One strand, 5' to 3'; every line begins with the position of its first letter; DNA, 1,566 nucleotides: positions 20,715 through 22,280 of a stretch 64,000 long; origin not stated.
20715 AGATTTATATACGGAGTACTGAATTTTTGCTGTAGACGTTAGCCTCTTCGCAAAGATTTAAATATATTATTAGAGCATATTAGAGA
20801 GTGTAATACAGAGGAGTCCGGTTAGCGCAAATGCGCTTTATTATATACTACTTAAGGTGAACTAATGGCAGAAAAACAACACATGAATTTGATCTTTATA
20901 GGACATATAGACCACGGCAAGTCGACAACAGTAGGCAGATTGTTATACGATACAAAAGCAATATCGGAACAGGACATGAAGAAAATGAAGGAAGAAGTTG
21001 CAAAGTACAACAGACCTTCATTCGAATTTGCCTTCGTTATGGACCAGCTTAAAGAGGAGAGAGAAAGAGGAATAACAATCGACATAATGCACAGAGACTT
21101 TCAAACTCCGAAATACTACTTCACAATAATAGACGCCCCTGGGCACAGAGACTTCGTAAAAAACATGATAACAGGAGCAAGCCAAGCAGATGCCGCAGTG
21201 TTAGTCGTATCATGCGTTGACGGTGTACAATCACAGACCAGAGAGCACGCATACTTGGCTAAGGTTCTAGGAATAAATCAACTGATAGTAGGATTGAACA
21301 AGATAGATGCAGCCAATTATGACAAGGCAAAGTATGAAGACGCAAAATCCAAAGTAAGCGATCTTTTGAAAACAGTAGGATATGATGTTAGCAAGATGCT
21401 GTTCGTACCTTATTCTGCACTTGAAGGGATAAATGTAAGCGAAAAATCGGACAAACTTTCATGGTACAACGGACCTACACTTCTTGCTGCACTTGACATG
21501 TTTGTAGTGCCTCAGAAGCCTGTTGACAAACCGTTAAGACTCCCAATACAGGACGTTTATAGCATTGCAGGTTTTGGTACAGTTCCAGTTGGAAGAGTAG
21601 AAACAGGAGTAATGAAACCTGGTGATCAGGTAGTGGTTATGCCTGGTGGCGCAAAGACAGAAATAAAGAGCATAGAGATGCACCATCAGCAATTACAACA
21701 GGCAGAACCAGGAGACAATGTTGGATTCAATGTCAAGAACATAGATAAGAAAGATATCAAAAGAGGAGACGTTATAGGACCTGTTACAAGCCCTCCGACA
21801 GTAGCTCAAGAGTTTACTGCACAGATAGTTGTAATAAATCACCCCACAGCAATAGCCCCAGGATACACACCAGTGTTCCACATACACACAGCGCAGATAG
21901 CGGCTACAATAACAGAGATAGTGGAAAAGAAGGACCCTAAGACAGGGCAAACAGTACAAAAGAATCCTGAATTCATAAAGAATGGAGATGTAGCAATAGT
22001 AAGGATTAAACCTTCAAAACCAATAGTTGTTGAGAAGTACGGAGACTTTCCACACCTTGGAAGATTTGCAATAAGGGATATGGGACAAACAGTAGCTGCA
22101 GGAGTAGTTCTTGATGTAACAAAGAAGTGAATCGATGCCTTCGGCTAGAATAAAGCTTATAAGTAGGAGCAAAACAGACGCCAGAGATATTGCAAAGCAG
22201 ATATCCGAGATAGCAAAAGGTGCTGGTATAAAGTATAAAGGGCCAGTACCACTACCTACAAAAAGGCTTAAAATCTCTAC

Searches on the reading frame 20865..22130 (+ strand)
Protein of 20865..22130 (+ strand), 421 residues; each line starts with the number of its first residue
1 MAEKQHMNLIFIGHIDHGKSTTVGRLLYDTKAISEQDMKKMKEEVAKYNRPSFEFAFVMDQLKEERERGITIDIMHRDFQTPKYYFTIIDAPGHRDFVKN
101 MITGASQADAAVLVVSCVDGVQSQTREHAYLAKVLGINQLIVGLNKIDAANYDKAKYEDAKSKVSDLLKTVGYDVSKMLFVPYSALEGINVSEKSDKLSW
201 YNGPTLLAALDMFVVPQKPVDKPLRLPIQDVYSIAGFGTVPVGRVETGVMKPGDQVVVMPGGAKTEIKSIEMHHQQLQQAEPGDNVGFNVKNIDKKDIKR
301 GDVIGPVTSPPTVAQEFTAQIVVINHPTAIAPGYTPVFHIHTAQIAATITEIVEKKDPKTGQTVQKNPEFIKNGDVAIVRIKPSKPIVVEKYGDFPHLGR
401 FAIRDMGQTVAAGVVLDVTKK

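Call 80: search_protein_families(library=pfam, max_evalue=0.01, proteins=[window:20865-22130:+])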
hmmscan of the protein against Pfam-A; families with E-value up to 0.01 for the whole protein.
window:20865-22130:+ (421 aa): 6 families
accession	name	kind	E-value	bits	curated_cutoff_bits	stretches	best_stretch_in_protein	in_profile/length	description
PF00009.33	GTP_EFTU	-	3.5e-59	200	26.5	1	4-211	1-183/188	Elongation factor Tu GTP binding domain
PF22594.2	GTP-eEF1A_C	-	1.1e-39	135.3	27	1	316-415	1-100/101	GTP-eEF1A C-terminal domain-like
PF03143.23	GTP_EFTU_D3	-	4.9e-30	104.4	27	1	311-418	2-105/106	Elongation factor Tu C-terminal domain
PF03144.31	GTP_EFTU_D2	-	3e-21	76.1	30.3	1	238-304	1-72/73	Elongation factor Tu domain 2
PF14578.12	GTP_EFTU_D4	-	2.7e-05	24.4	23.8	1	242-304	21-85/86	Elongation factor Tu domain 4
PF01926.29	MMR_HSR1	-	0.00013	22.5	21.9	0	65-132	27-100/113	50S ribosome-binding GTPase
